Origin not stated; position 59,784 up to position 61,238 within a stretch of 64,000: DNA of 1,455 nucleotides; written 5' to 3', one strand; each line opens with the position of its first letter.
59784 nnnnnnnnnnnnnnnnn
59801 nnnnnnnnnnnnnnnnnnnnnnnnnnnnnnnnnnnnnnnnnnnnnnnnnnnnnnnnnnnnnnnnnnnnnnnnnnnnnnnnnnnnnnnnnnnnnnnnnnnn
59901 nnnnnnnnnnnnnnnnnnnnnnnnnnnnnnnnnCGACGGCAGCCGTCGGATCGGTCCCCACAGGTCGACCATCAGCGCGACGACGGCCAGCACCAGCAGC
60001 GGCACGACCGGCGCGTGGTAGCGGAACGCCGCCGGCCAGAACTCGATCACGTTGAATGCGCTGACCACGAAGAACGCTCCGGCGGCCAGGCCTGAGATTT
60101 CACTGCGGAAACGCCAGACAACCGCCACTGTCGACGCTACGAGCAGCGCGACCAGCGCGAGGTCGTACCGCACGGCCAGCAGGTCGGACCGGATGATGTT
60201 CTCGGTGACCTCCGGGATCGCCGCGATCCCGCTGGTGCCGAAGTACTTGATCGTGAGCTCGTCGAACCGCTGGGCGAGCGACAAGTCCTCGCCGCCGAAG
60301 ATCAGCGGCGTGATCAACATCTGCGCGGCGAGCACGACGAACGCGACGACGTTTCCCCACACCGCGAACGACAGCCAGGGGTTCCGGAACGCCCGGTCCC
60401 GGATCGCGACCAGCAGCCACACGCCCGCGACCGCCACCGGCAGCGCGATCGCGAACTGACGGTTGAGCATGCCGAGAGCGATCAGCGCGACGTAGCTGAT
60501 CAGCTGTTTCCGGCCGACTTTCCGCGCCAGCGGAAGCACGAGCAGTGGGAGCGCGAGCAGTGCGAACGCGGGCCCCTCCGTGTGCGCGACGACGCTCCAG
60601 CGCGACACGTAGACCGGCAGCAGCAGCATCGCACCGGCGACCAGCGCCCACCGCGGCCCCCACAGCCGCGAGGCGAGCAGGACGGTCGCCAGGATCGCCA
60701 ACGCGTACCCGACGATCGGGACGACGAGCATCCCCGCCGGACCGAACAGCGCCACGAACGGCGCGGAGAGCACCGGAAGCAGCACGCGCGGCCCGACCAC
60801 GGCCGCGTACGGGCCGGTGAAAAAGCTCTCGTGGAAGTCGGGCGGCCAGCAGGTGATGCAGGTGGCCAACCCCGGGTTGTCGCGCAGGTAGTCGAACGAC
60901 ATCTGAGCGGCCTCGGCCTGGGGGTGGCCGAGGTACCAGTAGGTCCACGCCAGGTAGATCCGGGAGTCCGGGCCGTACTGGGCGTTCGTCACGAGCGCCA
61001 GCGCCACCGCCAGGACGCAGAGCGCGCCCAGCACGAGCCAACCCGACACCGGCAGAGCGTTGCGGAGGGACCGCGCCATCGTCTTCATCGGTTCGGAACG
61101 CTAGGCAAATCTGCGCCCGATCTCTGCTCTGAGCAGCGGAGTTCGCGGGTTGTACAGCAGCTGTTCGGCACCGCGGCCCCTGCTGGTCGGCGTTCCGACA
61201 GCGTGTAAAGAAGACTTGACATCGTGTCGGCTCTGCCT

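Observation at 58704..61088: Internally duplicated 794-aa membrane protein with paired extracytoplasmic cysteines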

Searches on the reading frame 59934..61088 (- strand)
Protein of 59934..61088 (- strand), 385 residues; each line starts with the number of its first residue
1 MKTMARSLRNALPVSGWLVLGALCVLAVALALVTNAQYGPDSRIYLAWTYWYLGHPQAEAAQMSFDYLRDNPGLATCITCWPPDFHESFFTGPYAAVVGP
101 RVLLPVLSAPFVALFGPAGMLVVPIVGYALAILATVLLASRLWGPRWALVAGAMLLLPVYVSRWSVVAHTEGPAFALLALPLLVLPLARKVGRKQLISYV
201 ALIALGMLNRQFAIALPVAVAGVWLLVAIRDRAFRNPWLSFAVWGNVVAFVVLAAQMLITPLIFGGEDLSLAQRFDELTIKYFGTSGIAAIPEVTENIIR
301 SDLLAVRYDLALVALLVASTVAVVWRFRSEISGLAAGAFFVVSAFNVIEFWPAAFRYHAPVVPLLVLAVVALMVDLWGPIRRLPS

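Call 37: search_solved_structures(query=A2, max_evalue=10, show_alignments=3)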
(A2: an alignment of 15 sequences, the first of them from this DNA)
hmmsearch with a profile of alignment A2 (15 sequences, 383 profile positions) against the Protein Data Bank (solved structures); distinct sequences matched with E-value up to 10: 0.

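Call 43: find_related_loci(query=A3, collection=genome_contigs, flank=10000)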
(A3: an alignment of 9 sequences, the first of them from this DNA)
Query A3 (384 aa) in genome_contigs; peptide patterns used: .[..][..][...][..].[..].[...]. (x = any residue, [..] = any of these).
17 stretches matched a pattern; 15 encode a relative of the query (tblastn E <= 1e-3); 13 distinct loci.
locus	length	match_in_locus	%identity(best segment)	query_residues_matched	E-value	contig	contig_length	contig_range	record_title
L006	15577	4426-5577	75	1-384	1e-174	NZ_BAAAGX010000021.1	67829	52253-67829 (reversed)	Cryptosporangium japonicum strain JCM 10425 sequence21, whole genome shotgun sequence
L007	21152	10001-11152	72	1-384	3e-164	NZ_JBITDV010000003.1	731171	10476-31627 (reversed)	Cryptosporangium sp. NPDC051539 NPDC051539_128_F4.ctg-0003, whole genome shotgun sequence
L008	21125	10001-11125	69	7-381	2e-153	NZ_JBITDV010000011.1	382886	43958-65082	Cryptosporangium sp. NPDC051539 NPDC051539_128_F4.ctg-0011, whole genome shotgun sequence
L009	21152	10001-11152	90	1-384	0e+0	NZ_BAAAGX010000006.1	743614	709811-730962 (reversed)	Cryptosporangium japonicum strain JCM 10425 sequence06, whole genome shotgun sequence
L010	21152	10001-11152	58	1-384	8e-133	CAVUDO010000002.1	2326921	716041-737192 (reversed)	MAG: uncultured Actinomycetota bacterium isolate MFD02840.bin.1.295 genome assembly, contig: contig_15181, whole genome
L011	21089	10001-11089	44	15-376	9e-88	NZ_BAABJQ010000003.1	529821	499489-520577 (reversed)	Rugosimonospora acidiphila strain JCM 18304 sequence003, whole genome shotgun sequence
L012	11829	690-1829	44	1-376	3e-85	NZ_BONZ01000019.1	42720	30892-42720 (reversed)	Rugosimonospora africana strain NBRC 104875 sequence019, whole genome shotgun sequence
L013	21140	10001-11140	43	1-376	1e-83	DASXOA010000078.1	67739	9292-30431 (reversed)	MAG TPA_asm: Rugosimonospora sp. isolate SMAG_U5368 k141_3334041, whole genome shotgun sequence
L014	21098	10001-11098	44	17-381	1e-82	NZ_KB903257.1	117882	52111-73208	Catelliglobosispora koreensis DSM 44566 A3E1DRAFT_scaffold_16.17, whole genome shotgun sequence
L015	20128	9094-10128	45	41-384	9e-80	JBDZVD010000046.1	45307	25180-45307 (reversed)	MAG: Micromonosporaceae bacterium isolate PE_dung27 NODE_285_length_45307, whole genome shotgun sequence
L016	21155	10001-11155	43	1-384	9e-77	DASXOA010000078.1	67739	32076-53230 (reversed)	MAG TPA_asm: Rugosimonospora sp. isolate SMAG_U5368 k141_3334041, whole genome shotgun sequence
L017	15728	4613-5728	42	10-376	7e-75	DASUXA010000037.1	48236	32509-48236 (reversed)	MAG TPA_asm: Micromonosporaceae bacterium isolate SMAG_U1857 k141_1255295, whole genome shotgun sequence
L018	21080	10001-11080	38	6-363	1e-62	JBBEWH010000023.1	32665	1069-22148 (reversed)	Actinomycetes bacterium KLBMP 9797 Scaffold6_1, whole genome shotgun sequence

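Call 47: search_protein_representatives(alignment_id=A2)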
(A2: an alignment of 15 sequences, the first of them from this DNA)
Query: 15 sequences, 383 profile positions. Proteins with E-value up to 0.001 (for the whole library): 388; up to 1e-10: 141; up to 1e-30: 58. The best 150 are listed.
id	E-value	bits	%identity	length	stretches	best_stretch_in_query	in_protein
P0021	1.8e-269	909.6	-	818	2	7-380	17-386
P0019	8.0e-265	894.3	-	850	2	9-383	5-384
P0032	6.0e-185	631.4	-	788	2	15-383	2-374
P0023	2.0e-164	563.8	-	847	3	11-383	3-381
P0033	7.1e-155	532.4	-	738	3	8-383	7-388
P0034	2.1e-150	517.7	-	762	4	7-382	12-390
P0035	2.7e-145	500.9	-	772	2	8-383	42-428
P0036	2.8e-141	487.6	-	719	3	10-382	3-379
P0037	5.5e-141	486.7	-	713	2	27-383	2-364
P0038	1.3e-132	459.1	-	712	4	22-197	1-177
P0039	5.3e-132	457.1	-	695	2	21-377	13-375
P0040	8.2e-127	440.0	-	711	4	13-382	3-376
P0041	4.2e-100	352.1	-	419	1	8-378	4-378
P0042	5.5e-81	289.2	-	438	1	8-377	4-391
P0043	2.7e-79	283.6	-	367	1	31-374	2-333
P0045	1.5e-64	235.1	-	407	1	7-379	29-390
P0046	2.1e-61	224.7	-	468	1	11-376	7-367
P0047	7.5e-59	216.3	-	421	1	7-378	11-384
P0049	2.5e-55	204.7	-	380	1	9-377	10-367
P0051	1.1e-51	192.7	-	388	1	9-377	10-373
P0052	1.6e-50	188.9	-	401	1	11-377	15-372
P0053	3.5e-49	184.5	-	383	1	22-380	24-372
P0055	2.1e-47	178.6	-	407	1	12-380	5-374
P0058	8.7e-44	166.7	-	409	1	6-377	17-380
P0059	3.5e-43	164.7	-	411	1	7-374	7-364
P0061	5.3e-42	160.8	-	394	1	11-374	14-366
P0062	3.1e-41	158.3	-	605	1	29-377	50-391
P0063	5.3e-41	157.5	-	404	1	22-377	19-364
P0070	5.2e-38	147.7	-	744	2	8-373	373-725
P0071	1.8e-37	145.9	-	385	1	21-376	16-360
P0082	7.5e-32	127.4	-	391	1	17-369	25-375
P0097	1.5e-26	110.0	-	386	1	22-308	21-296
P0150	4.0e-13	65.8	-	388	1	24-377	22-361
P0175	2.0e-10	56.9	-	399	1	13-378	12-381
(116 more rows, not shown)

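Call 49: list_cluster_members(proteins=[P0041, P0042, P0045, P0047, P0049, P0051, P0053, P0071, P0070, P0097])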
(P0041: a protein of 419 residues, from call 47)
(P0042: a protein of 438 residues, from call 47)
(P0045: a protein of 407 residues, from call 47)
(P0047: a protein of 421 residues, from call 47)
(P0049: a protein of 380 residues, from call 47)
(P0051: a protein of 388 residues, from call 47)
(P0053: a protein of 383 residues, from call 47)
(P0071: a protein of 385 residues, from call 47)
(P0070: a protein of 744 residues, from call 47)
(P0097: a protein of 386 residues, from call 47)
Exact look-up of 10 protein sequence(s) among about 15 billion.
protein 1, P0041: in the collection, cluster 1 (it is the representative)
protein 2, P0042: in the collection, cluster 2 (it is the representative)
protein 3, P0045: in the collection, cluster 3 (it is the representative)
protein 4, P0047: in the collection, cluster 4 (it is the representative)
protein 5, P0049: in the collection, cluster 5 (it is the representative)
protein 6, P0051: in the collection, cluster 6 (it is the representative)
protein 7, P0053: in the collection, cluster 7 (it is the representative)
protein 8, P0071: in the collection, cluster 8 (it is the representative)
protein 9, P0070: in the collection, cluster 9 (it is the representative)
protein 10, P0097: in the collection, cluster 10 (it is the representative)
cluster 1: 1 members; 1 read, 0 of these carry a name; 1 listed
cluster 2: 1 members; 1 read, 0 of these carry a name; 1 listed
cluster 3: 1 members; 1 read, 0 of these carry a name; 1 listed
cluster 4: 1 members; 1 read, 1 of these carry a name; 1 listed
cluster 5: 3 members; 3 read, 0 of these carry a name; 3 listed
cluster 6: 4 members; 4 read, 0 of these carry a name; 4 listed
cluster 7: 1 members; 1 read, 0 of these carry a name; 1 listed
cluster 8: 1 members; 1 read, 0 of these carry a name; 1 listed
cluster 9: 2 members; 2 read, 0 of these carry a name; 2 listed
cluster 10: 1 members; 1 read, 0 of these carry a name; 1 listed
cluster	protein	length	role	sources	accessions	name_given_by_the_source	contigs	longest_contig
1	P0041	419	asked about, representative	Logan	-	-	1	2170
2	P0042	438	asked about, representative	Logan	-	-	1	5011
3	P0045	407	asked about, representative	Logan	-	-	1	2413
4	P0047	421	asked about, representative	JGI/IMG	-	hypothetical protein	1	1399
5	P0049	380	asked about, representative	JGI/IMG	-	-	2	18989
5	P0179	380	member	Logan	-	-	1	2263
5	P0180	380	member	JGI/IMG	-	-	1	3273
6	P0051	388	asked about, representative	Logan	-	-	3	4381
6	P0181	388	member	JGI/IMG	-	-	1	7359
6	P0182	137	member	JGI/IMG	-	-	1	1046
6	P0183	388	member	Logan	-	-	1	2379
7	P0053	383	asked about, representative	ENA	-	-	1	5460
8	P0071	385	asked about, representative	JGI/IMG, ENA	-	-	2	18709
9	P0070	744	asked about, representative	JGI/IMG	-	-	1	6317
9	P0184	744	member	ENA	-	-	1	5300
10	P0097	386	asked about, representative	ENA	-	-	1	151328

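Call 56: find_homologous_proteins(query=A4, max_evalue=0.00001)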
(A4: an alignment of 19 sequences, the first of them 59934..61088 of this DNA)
Query A4 (19 sequences) (385 aa, profile of the alignment): 7 proteins with E <= 0.00001 among 8000 candidates.
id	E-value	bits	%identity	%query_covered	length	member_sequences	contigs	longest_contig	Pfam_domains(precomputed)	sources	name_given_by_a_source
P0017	1.2e-147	510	69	97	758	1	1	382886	-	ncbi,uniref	ncbi:ArnT family glycosyltransferase [Cryptosporangium sp. NPDC051539]|uniref:ArnT family glycosyltr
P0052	1.7e-129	450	26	94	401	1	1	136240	-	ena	-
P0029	1.1e-95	339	44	100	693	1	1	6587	-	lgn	-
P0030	1.7e-95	338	44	97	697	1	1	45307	-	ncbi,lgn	-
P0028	2.3e-86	308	45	96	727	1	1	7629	-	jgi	jgi:4-amino-4-deoxy-L-arabinose transferase-like glycosyltransferase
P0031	2.8e-82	295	38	93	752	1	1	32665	PF13231.13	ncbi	ncbi:glycosyltransferase family 39 protein [Actinomycetes bacterium KLBMP 9797]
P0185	7.0e-69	251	30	89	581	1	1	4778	-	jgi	jgi:hypothetical protein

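Call 57: find_encoding_contigs(protein=P0052, flank=10000, max_places=1)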
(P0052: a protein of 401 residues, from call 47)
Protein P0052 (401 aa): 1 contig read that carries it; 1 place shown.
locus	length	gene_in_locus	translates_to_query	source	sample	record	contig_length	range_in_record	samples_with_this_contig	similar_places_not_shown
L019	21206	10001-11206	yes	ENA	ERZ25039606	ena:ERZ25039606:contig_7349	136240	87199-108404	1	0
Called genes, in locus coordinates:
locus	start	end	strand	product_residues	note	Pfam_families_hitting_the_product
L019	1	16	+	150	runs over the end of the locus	PF13305:TetR_C_33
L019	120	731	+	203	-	PF13857:Ank_5 (faint), PF00023:Ank (faint), PF13606:Ank_3 (faint), PF13637:Ank_4 (weak), PF12796:Ank_2, PF13637:Ank_4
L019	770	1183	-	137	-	PF00376:MerR, PF13411:MerR_1, PF13591:MerR_2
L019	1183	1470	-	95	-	PF01556:DnaJ_C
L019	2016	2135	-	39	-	PF00226:DnaJ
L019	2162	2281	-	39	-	PF01025:GrpE (weak)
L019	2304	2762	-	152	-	PF01025:GrpE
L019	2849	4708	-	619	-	PF00012:HSP70, PF06723:MreB_Mbl, PF00012:HSP70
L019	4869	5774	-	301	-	-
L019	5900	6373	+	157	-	PF00581:Rhodanese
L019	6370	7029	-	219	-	PF00005:ABC_tran, PF02463:SMC_N (faint), PF13304:AAA_21 (weak)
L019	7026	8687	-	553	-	PF00528:BPD_transp_1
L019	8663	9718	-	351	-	PF01547:SBP_bac_1, PF13531:SBP_bac_11, PF13343:SBP_bac_6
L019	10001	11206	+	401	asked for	-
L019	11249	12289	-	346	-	PF02350:Epimerase_2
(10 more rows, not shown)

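Call 58: find_encoding_contigs(protein=P0097, flank=10000, max_places=1)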
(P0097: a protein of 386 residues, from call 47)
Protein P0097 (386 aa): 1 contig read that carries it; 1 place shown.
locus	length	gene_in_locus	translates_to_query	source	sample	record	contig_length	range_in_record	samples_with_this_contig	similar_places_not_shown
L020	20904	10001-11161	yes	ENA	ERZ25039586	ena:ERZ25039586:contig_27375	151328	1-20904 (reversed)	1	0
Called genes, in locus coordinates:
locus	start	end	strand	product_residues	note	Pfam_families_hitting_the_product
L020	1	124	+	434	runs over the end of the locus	PF05977:MFS_3, PF07690:MFS_1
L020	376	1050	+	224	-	PF04402:SIMPL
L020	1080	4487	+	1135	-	PF00289:Biotin_carb_N, PF02222:ATP-grasp (weak), PF02786:CPSase_L_D2, PF07478:Dala_Dala_lig_C (weak), PF02785:Biotin_carb_C, PF00682:HMGL-like, PF02436:PYC_OADA, PF00364:Biotin_lipoyl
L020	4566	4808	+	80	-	-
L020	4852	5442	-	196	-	PF22564:HAAS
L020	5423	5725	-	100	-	PF03551:PadR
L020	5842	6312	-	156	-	PF24740:DUF7691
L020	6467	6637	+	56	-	-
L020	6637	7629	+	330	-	-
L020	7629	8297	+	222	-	PF01243:PNPOx_N, PF10590:PNP_phzG_C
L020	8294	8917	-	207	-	PF00081:Sod_Fe_N, PF02777:Sod_Fe_C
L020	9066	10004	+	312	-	PF13489:Methyltransf_23, PF13847:Methyltransf_31, PF08241:Methyltransf_11, PF08242:Methyltransf_12, PF13649:Methyltransf_25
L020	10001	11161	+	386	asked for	-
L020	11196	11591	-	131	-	PF04138:GtrA_DPMS_TM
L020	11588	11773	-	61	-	-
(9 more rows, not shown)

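Call 59: find_encoding_contigs(protein=P0049, flank=10000, max_places=1)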
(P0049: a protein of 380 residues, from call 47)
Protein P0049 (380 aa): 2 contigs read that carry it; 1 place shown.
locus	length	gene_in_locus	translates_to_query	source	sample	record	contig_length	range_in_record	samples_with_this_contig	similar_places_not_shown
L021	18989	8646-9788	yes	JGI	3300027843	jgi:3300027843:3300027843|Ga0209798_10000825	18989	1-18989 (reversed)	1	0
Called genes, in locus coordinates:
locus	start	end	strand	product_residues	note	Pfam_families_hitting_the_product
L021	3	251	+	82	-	?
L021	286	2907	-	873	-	PF13424:TPR_12, PF12770:CHAT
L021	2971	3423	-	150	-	-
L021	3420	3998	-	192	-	PF04542:Sigma70_r2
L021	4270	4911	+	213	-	PF07336:ABATE, PF11706:zf-CGNR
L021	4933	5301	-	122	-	-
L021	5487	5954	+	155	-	PF00436:SSB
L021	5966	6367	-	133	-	PF04138:GtrA_DPMS_TM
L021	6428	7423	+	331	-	PF00535:Glycos_transf_2, PF13641:Glyco_tranf_2_3 (weak)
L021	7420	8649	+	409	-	-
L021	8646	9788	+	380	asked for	-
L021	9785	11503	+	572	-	PF00350:Dynamin_N (faint)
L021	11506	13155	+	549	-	PF03193:RsgA_GTPase (faint), PF00350:Dynamin_N (faint), PF01926:MMR_HSR1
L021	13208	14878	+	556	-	PF02463:SMC_N (faint), PF00005:ABC_tran, PF13304:AAA_21 (faint), PF13401:AAA_22 (faint), PF13555:AAA_29 (faint), PF12848:ABC_tran_Xtn, PF00005:ABC_tran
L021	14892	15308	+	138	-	PF13279:4HBT_2, PF03061:4HBT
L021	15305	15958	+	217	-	PF26035:DUF8010, PF26572:DUF8185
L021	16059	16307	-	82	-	-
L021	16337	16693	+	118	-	-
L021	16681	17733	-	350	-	PF04173:DoxD, PF07681:DoxX, PF00355:Rieske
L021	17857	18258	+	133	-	-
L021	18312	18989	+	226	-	?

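Call 68: search_protein_families(library=pfam, alignment_id=A4, max_evalue=1)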
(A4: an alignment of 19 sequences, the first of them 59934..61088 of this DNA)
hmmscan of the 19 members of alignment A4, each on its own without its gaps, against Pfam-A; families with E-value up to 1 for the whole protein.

A. member 1, window:59934-61088:- (385 aa): 2 families
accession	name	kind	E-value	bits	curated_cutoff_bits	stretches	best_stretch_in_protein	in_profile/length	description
PF13231.12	PMT_2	-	1.5e-06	29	26.1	1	118-251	22-155/160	Dolichyl-phosphate-mannose-protein mannosyltransferase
PF25178.1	Beta-prop_WDR41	-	0.18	11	50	1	263-338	148-221/440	WDR41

B. families by the number of members that match (of 19 scanned): 10 families
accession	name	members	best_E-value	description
PF13231.12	PMT_2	3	1.5e-06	Dolichyl-phosphate-mannose-protein mannosyltransferase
PF03901.23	Glyco_transf_22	2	0.15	Alg9-like mannosyltransferase family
PF04932.20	Wzy_C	1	0.021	O-Antigen ligase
PF20303.3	YLATT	1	0.022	YEATS-Like-Associating Three TM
PF04922.18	DIE2_ALG10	1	0.12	DIE2/ALG10 family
PF25178.1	Beta-prop_WDR41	1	0.18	WDR41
PF08450.18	SGL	1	0.18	SMP-30/Gluconolactonase/LRE-like region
PF04061.19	ORMDL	1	0.26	ORMDL family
PF12036.14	DUF3522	1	0.27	Protein of unknown function (DUF3522)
PF19455.4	DUF5993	1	0.58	Family of unknown function (DUF5993)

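Call 69: list_cluster_members(proteins=[P0046, P0055, P0058, P0059, P0061, P0063, P0082, P0150, P0175, P0062])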
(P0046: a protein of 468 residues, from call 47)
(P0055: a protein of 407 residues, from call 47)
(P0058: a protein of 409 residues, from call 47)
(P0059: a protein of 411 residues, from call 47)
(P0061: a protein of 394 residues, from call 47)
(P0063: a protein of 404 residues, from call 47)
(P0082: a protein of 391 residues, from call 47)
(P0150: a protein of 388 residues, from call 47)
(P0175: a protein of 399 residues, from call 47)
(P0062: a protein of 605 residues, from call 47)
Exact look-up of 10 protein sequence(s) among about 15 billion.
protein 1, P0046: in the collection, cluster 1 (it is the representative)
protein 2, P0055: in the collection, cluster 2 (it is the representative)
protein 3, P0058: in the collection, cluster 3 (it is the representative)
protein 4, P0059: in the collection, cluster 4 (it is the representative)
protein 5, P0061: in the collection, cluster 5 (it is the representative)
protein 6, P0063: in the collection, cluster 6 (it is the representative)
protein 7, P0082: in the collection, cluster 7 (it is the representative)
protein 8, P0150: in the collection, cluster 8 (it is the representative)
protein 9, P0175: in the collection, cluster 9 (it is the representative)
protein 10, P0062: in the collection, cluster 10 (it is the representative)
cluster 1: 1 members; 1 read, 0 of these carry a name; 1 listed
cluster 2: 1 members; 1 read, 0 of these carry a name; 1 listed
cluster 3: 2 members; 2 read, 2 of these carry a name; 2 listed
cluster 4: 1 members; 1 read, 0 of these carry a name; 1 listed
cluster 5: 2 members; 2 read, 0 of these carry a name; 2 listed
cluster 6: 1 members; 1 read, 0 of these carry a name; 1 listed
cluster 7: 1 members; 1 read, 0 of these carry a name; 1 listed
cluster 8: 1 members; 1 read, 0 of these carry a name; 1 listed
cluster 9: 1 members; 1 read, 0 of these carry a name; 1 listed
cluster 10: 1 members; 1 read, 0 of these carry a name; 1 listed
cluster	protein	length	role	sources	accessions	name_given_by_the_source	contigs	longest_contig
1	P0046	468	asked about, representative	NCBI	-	-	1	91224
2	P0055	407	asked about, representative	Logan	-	-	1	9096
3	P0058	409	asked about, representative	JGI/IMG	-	hypothetical protein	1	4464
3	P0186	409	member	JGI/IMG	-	hypothetical protein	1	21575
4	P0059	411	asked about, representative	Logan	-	-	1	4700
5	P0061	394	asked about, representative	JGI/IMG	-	-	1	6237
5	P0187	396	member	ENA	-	-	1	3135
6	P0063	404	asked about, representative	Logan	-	-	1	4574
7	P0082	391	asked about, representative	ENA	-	-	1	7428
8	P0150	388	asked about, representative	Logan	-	-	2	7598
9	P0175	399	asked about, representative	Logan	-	-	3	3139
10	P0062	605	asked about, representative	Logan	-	-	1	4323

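Call 70: find_encoding_contigs(protein=P0046, flank=8000, max_places=1)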
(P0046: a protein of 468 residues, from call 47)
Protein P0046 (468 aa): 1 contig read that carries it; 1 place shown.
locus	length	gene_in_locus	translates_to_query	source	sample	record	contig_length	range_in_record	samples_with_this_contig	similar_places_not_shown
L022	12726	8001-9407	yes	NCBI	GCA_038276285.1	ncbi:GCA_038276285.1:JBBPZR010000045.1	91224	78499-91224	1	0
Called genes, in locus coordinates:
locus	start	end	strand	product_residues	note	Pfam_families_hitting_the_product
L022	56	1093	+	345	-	PF02608:Bmp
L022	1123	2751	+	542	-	PF00005:ABC_tran, PF13304:AAA_21 (faint), PF00005:ABC_tran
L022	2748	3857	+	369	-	PF02653:BPD_transp_2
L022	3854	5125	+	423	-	PF02653:BPD_transp_2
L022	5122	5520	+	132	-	PF08211:dCMP_cyt_deam_2, PF00383:dCMP_cyt_deam_1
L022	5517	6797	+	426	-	PF02885:Glycos_trans_3N, PF00591:Glycos_transf_3, PF07831:PYNP_C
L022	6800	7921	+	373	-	PF00962:A_deaminase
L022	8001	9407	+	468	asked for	-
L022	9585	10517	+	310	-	PF00535:Glycos_transf_2, PF13641:Glyco_tranf_2_3 (weak)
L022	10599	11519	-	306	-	PF00296:Bac_luciferase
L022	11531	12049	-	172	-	PF00903:Glyoxalase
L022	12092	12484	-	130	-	PF09996:DUF2237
